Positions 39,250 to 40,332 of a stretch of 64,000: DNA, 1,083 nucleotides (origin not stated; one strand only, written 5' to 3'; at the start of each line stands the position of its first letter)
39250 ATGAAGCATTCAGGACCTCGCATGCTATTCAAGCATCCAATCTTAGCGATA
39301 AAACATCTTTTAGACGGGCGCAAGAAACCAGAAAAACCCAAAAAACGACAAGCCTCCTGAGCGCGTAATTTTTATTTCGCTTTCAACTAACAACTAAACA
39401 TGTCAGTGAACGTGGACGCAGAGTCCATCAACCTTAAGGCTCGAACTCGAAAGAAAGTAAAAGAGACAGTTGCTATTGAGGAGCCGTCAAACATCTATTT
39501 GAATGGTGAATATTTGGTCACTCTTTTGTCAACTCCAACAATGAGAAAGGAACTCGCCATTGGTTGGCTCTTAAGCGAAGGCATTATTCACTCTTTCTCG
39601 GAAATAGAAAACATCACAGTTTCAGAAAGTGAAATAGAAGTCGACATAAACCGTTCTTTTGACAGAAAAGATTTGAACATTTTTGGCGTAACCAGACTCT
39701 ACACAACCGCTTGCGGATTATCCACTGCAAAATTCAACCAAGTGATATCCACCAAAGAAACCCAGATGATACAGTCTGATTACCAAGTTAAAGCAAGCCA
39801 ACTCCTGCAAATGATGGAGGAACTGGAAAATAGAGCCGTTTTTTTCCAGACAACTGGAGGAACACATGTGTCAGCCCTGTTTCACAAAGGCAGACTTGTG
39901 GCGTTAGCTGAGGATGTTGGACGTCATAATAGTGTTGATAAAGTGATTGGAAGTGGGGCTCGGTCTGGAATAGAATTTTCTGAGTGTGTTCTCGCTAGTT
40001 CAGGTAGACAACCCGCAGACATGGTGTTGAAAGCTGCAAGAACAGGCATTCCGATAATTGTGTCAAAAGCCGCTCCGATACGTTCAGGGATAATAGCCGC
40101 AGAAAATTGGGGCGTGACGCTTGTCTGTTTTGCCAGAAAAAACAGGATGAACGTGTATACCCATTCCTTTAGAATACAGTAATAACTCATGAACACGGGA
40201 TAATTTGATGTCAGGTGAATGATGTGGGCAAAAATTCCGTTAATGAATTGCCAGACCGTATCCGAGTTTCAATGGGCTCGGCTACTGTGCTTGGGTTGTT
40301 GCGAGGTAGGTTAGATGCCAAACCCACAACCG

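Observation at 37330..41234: Two lipoyl-synthase-like radical SAM genes bracket a YgbA-like Cys-rich protein and an FdhD-like sulfurtransferase, preceded by thioredoxin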

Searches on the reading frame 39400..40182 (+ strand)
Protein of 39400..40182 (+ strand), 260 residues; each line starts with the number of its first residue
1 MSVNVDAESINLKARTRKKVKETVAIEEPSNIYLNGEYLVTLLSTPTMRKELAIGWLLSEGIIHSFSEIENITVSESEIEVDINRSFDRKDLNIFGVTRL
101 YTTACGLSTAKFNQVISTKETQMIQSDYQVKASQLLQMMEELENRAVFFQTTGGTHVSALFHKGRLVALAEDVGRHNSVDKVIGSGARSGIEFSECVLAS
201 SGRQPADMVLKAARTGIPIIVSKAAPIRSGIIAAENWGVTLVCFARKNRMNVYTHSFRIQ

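Call 3: search_protein_families(library=pfam, proteins=[window:39400-40182:+], max_evalue=0.01)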
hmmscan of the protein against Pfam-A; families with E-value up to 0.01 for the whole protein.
window:39400-40182:+ (260 aa): 1 family
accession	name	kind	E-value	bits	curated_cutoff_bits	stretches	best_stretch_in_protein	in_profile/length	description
PF02634.21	FdhD-NarQ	-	6.3e-72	242.6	27.2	1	26-259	2-236/237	FdhD/NarQ family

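Call 4: search_protein_families(library=ncbifam, proteins=[window:39400-40182:+], max_evalue=0.01)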
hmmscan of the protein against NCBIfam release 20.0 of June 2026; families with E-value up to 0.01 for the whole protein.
window:39400-40182:+ (260 aa): 2 families
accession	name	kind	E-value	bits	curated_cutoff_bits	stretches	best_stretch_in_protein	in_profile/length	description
NF001943.0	PRK00724.1-2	equivalog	4.7e-63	212.7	269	1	15-260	17-273/274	formate dehydrogenase accessory sulfurtransferase FdhD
TIGR00129.1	fdhD_narQ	equivalog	1.1e-62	211.6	140.9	1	21-259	2-235/237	formate dehydrogenase accessory sulfurtransferase FdhD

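Call 14: find_homologous_proteins(query=window:39400-40182:+, max_evalue=1e-20)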
Query window:39400-40182:+ (260 aa): 1083 proteins with E <= 1e-20 among 2824 candidates; the best 120 are listed.
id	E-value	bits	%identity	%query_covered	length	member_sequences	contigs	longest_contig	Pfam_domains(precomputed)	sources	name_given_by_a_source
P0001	1.4e-163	560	100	100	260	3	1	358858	PF02634.22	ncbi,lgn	-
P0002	1.3e-132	458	81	100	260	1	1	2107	PF02634.22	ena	-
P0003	1.9e-92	327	57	100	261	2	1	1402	PF02634.22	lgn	-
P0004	2.3e-90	320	56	100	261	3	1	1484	PF02634.22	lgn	-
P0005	5.2e-90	319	56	100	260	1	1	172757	PF02634.22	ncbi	-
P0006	1.5e-89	317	58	100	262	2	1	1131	PF02634.22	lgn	-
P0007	4.6e-89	316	56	100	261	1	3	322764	PF02634.22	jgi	jgi:FdhD protein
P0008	1.1e-88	315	54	100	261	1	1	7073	PF02634.22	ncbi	-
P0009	1.6e-88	314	56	100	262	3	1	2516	PF02634.22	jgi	-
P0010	2.0e-88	314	55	100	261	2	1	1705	PF02634.22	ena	-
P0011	2.1e-88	314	58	100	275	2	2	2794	PF02634.22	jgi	jgi:FdhD protein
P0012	2.1e-88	314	57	100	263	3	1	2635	PF02634.22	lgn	-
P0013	2.4e-88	314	55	100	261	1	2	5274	PF02634.22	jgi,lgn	jgi:FdhD protein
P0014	3.1e-88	313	55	100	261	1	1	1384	PF02634.22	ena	-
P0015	3.3e-88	313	54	100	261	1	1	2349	PF02634.22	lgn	-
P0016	4.5e-88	313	54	100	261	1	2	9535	PF02634.22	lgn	-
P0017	5.6e-88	312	55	100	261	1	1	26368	PF02634.22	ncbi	-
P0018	5.6e-88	312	55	100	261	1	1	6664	PF02634.22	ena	-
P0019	6.0e-88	312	55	100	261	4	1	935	PF02634.22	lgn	-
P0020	1.4e-87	311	58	100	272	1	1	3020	PF02634.22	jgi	-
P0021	2.2e-87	310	56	100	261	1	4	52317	PF02634.22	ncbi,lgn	-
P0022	2.3e-87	310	57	100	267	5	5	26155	PF02634.22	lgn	-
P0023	2.6e-87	310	56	100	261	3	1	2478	PF02634.22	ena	-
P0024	3.3e-87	310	56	100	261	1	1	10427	PF02634.22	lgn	-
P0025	4.0e-87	310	55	100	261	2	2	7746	PF02634.22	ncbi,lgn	-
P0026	6.0e-87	309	58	100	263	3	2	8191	PF02634.22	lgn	-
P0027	2.1e-86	307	58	100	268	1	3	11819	PF02634.22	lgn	-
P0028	3.4e-86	307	55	100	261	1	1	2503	PF02634.22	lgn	-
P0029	3.9e-86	306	58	100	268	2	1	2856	PF02634.22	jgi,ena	-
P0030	4.4e-86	306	53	100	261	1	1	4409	PF02634.22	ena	-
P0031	4.7e-86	306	55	100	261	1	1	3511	PF02634.22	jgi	jgi:FdhD protein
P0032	4.9e-86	306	57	100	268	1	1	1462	PF02634.22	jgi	jgi:FdhD protein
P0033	6.1e-86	306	55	100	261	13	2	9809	PF02634.22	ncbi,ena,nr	ncbi:MAG: formate dehydrogenase accessory sulfurtransferase FdhD [Candidatus Bathyarchaeota archaeon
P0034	8.4e-86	305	56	100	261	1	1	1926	PF02634.22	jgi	jgi:FdhD protein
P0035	8.9e-86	305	55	100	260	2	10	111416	PF02634.22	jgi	jgi:FdhD protein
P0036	9.6e-86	305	58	100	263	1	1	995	PF02634.22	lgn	-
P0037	1.1e-85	305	57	100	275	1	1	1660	PF02634.22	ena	-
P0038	2.7e-85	304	55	100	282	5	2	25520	PF02634.22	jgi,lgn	-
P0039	3.3e-85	303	53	100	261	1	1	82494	PF02634.22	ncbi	-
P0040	5.3e-85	303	52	100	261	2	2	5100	PF02634.22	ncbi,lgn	ncbi:MAG: formate dehydrogenase accessory sulfurtransferase FdhD [Candidatus Bathyarchaeia archaeon]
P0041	5.6e-85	303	52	100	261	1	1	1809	PF02634.22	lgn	-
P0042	9.4e-85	302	53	99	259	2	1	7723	PF02634.22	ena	-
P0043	9.8e-85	302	57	100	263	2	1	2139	PF02634.22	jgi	-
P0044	1.7e-84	301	53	100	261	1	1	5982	PF02634.22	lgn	-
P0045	2.4e-84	300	53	100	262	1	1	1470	PF02634.22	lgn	-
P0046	2.5e-84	300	55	100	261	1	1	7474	PF02634.22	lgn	-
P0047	3.1e-84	300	55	97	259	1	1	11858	PF02634.22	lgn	-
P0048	3.6e-84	300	56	100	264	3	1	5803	PF02634.22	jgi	jgi:formate dehydrogenase accessory protein FdhD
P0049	6.0e-84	299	53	100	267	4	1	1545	PF02634.22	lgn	-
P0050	6.2e-84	299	53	97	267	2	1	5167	PF02634.22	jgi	-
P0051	7.3e-84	299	56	97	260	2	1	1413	PF02634.22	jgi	jgi:FdhD protein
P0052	7.8e-84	299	54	100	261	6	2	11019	PF02634.22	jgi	-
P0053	8.8e-84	299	54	100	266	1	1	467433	PF02634.22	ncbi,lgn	-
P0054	9.7e-84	298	52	100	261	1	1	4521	PF02634.22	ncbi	ncbi:MAG: formate dehydrogenase accessory sulfurtransferase FdhD [Thermoproteota archaeon]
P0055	1.3e-83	298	54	100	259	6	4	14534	PF02634.22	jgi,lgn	jgi:FdhD protein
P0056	1.5e-83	298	53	100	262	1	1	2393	PF02634.22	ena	-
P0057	2.0e-83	297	54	100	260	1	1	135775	PF02634.22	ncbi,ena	-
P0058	3.1e-83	297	54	100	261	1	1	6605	PF02634.22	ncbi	-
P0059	4.6e-83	296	56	100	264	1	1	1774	PF02634.22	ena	-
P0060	8.3e-83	295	54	100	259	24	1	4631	PF02634.22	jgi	jgi:FdhD protein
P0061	8.5e-83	295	54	100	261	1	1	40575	PF02634.22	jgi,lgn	-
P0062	1.0e-82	295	54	100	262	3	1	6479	PF02634.22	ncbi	-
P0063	1.3e-82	295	53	100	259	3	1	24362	PF02634.22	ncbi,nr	ncbi:MAG: formate dehydrogenase accessory sulfurtransferase FdhD [Candidatus Bathyarchaeota archaeon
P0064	1.3e-82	295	53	100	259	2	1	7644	PF02634.22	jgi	-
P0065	1.6e-82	294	53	100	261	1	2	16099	PF02634.22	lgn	-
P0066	2.0e-82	294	56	100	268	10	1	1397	PF02634.22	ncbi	-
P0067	2.2e-82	294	53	100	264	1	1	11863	PF02634.22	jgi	jgi:FdhD protein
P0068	2.6e-82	294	53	100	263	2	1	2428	PF02634.22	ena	-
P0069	4.2e-82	293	52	100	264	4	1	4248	PF02634.22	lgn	-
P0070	5.9e-82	293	53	100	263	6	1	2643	PF02634.22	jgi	jgi:FdhD protein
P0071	8.2e-82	292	54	100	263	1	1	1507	PF02634.22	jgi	jgi:FdhD protein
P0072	9.1e-82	292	54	100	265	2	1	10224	PF02634.22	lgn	-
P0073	1.3e-81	292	53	100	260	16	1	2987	PF02634.22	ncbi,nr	ncbi:formate dehydrogenase accessory sulfurtransferase FdhD [Candidatus Bathyarchaeota archaeon]|nr:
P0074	1.5e-81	291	53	100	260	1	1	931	PF02634.22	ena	-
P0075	2.3e-81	291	53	100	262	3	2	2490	PF02634.22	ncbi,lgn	-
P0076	3.1e-81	290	51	100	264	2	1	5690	PF02634.22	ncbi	-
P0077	3.5e-81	290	53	100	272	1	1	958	PF02634.22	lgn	-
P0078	1.4e-80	288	52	100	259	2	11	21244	PF02634.22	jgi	jgi:FdhD protein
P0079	1.5e-80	288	52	100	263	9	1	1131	PF02634.22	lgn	-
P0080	1.9e-80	288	52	100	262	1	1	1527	PF02634.22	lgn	-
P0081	2.0e-80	288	53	100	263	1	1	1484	PF02634.22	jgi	jgi:FdhD protein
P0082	2.1e-80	288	53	100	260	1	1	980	PF02634.22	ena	-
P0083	2.6e-80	287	54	100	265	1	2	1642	PF02634.22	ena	-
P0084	3.1e-80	287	49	100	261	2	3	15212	PF02634.22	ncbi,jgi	ncbi:MAG: formate dehydrogenase accessory sulfurtransferase FdhD [Candidatus Bathyarchaeota archaeon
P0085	3.6e-80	287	52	100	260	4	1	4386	PF02634.22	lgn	-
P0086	3.9e-80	287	52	100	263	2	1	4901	PF02634.22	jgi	jgi:FdhD protein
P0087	3.9e-80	287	52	100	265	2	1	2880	PF02634.22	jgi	jgi:FdhD protein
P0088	4.6e-80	286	52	100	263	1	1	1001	PF02634.22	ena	-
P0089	5.0e-80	286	52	100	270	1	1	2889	PF02634.22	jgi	jgi:FdhD protein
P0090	6.5e-80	286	51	100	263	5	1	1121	PF02634.22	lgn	-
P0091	7.1e-80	286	52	100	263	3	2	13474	PF02634.22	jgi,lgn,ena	-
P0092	1.0e-79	285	53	100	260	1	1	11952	PF02634.22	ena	-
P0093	1.4e-79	285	52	100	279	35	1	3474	PF02634.22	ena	-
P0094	1.5e-79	285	50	100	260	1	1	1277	PF02634.22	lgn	-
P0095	2.5e-79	284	51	100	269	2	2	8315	PF02634.22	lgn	-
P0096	2.6e-79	284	51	100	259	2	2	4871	PF02634.22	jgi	jgi:FdhD protein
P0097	2.8e-79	284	51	100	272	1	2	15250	PF02634.22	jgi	-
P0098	7.0e-79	283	53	92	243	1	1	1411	PF02634.22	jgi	-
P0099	1.1e-78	282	52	100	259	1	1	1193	PF02634.22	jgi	-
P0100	1.3e-78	282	52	100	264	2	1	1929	PF02634.22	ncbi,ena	-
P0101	3.0e-78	281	52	100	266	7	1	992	PF02634.22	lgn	-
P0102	3.2e-78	280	52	100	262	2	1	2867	PF02634.22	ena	-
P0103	4.4e-78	280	52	100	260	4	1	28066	PF02634.22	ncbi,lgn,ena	-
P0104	5.7e-78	280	51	100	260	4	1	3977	PF02634.22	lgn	-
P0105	7.2e-78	279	54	100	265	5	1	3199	PF02634.22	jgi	jgi:FdhD protein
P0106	8.5e-78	279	51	100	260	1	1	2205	PF02634.22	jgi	jgi:FdhD protein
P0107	1.0e-77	279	51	100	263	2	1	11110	PF02634.22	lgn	-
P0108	1.1e-77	279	53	100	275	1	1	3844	PF02634.22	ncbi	ncbi:MAG: formate dehydrogenase accessory sulfurtransferase FdhD [Candidatus Hodarchaeota archaeon]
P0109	1.2e-77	279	51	100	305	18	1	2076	PF02634.22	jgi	-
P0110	1.3e-77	278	53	100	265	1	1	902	PF02634.22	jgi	-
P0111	1.4e-77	278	51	100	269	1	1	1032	PF02634.22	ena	-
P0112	2.3e-77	278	50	100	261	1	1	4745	PF02634.22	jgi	jgi:FdhD protein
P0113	2.6e-77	277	50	100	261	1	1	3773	PF02634.22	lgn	-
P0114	2.7e-77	277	52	100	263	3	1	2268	PF02634.22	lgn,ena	-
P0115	3.0e-77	277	52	96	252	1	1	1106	PF02634.22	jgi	jgi:FdhD protein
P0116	9.2e-77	276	50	100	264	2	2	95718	PF02634.22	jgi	jgi:FdhD protein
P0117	1.1e-76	275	50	100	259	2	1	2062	PF02634.22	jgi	jgi:FdhD protein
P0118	3.5e-76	274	50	100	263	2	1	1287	PF02634.22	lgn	-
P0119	5.0e-76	273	52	100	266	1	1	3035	PF02634.22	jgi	-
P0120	1.7e-75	271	52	93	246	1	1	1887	PF02634.22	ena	-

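Call 16: find_encoding_contigs(protein=P0001, flank=10000, max_places=3)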
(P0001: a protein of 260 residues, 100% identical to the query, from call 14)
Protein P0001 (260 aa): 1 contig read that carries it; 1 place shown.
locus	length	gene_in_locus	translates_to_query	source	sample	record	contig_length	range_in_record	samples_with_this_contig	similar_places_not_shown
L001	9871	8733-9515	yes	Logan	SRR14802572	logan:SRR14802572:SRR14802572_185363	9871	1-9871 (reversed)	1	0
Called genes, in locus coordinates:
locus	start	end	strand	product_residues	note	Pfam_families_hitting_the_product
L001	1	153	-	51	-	?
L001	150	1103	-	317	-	PF01058:Oxidored_q6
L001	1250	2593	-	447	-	PF00890:FAD_binding_2 (faint), PF01266:DAO (faint), PF03486:HI0933_like (faint), PF07992:Pyr_redox_2, PF13738:Pyr_redox_3, PF13434:Lys_Orn_oxgnase (weak), PF00070:Pyr_redox, PF02852:Pyr_redox_dim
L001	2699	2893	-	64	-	-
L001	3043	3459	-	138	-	PF01597:GCV_H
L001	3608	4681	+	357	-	PF08735:DUF1786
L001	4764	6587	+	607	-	PF05048:NosD, PF13229:Beta_helix, PF05048:NosD, PF13229:Beta_helix, PF05048:NosD, PF13229:Beta_helix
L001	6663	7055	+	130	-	PF00085:Thioredoxin, PF13098:Thioredoxin_2, PF01323:DSBA (faint)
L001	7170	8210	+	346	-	PF04055:Radical_SAM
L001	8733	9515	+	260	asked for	PF02634:FdhD-NarQ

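Call 17: find_encoding_contigs(protein=P0005, flank=10000, max_places=3)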
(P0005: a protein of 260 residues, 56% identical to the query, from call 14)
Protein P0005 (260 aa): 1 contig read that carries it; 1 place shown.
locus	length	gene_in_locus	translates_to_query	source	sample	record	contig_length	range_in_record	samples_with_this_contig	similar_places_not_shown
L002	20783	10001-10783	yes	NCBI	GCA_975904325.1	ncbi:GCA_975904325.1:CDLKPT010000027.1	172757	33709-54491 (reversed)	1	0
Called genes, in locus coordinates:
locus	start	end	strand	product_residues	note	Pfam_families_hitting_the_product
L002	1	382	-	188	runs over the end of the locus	PF25005:PSF2_N (weak), PF05916:Sld5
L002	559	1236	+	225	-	-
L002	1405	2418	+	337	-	-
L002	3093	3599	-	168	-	PF01750:HycI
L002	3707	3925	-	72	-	PF08984:DUF1858 (weak)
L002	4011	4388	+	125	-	PF01135:PCMT, PF01209:Ubie_methyltran (weak), PF13847:Methyltransf_31, PF13649:Methyltransf_25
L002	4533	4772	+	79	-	-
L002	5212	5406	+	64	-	PF02391:MoaE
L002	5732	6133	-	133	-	-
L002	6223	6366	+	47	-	-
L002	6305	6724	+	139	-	PF02597:ThiS (weak)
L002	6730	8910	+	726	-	PF00403:HMA, PF00122:E1-E2_ATPase, PF00702:Hydrolase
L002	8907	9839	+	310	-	PF02445:NadA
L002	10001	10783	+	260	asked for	PF02634:FdhD-NarQ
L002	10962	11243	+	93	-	PF01037:AsnC_trans_reg (weak)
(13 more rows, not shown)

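Call 18: find_encoding_contigs(protein=P0007, flank=10000, max_places=3)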
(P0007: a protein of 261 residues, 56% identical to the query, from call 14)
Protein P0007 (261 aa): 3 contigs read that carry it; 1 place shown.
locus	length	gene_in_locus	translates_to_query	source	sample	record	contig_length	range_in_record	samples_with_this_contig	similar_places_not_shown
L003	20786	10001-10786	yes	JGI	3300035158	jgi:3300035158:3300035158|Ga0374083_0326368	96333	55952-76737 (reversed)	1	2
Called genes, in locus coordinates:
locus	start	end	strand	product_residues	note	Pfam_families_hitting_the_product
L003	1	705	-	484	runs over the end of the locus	PF13537:GATase_7, PF00733:Asn_synthase, PF24167:DUF7411, PF00733:Asn_synthase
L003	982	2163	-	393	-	-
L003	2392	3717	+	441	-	PF00206:Lyase_1, PF10397:ADSL_C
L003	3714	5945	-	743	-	PF04851:ResIII, PF00270:DEAD, PF22527:DEXQc_Suv3 (faint), PF00271:Helicase_C, PF21280:Helicase_dom4_arc, PF14520:HHH_5 (weak)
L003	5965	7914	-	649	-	PF14551:MCM_N (weak), PF21120: (faint), PF17207:MCM_OB, PF00493:MCM, PF07728:AAA_5, PF01078:Mg_chelatase (weak), PF17855:MCM_lid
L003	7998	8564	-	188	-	PF25005:PSF2_N (weak), PF05916:Sld5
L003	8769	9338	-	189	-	PF01750:HycI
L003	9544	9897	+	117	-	PF02597:ThiS (weak)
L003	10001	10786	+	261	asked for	PF02634:FdhD-NarQ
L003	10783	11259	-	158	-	PF02391:MoaE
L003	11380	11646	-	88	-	-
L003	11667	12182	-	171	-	PF01592:NifU_N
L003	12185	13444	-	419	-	PF00266:Aminotran_5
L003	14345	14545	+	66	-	-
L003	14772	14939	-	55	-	-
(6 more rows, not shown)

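Call 29: search_solved_structures(query=window:39400-40182:+, show_alignments=3)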
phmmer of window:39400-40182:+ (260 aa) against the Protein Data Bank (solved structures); distinct sequences matched with E-value up to 0.001: 2.
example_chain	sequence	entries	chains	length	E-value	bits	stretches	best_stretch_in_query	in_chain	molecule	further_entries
2pw9_A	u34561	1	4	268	9.3e-28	100.5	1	7-258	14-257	Putative formate dehydrogenase accessory protein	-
4pde_A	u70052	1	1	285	1.1e-20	77.3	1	22-259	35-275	Protein FdhD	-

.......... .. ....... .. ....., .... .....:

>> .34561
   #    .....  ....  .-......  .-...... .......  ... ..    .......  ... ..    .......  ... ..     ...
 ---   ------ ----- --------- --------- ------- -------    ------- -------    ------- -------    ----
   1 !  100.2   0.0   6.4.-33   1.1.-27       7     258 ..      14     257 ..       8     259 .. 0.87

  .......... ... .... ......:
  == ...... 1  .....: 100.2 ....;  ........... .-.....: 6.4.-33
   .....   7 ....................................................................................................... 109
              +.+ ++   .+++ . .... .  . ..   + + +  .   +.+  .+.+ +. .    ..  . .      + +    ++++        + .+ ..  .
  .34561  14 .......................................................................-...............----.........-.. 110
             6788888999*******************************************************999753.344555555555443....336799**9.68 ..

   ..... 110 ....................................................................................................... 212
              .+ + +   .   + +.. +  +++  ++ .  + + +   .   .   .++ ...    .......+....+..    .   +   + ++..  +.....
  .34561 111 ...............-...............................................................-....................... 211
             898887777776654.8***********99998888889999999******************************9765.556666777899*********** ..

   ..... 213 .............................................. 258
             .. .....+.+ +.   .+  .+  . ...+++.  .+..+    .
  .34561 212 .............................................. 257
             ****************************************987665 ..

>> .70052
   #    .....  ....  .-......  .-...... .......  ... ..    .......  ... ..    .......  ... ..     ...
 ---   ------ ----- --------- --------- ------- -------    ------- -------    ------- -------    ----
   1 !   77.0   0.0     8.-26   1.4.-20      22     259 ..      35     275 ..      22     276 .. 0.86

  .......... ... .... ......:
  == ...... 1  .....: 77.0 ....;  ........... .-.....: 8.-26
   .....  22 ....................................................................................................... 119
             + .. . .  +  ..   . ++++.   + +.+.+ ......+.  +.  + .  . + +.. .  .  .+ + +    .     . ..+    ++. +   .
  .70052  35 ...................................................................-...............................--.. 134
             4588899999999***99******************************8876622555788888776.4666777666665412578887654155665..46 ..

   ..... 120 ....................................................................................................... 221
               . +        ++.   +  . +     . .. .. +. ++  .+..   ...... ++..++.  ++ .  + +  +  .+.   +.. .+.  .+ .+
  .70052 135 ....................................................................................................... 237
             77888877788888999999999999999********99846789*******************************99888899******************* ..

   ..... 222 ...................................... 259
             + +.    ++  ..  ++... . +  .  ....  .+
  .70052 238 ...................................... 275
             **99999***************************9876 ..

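Call 36: find_encoding_contigs(protein=P0002, flank=10000, max_places=2)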
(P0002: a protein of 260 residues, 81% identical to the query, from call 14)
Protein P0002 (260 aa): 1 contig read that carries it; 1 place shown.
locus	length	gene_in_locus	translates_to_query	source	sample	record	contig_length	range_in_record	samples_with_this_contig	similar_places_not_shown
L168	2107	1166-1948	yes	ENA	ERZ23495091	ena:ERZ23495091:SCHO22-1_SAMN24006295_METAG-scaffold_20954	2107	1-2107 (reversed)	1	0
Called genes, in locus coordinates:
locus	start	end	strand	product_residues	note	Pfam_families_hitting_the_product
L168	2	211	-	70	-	?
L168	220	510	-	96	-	-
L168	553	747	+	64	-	-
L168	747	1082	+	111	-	PF11756:YgbA_NO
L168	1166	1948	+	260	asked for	PF02634:FdhD-NarQ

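Call 37: find_encoding_contigs(protein=P0053, flank=8000, max_places=2)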
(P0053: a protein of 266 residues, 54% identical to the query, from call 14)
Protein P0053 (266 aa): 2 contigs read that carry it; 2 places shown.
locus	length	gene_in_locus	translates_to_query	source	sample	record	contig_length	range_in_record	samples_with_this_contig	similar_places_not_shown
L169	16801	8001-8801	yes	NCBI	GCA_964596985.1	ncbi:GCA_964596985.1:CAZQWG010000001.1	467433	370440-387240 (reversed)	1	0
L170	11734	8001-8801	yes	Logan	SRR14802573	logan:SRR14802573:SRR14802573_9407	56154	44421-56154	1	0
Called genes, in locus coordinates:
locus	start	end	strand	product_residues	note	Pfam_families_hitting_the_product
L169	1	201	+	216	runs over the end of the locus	PF02607:B12-binding_2, PF02310:B12-binding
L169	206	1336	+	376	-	PF01208:URO-D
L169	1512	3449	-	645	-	PF00122:E1-E2_ATPase, PF00702:Hydrolase, PF08282:Hydrolase_3 (faint)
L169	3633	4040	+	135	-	PF01402:RHH_1 (weak), PF08753:NikR_C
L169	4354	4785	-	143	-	-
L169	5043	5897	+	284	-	PF13484:Fer4_16 (weak)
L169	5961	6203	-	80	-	PF01206:TusA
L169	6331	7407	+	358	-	PF00899:ThiF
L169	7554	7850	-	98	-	PF00462:Glutaredoxin, PF13417:GST_N_3 (weak)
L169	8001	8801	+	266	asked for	PF02634:FdhD-NarQ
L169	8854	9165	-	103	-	-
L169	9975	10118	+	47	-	-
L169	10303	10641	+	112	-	PF00507:Oxidored_q4 (weak)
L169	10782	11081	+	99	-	PF01058:Oxidored_q6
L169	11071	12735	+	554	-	PF00329:Complex1_30kDa, PF00374:NiFeSe_Hases, PF00346:Complex1_49kDa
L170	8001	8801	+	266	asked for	PF02634:FdhD-NarQ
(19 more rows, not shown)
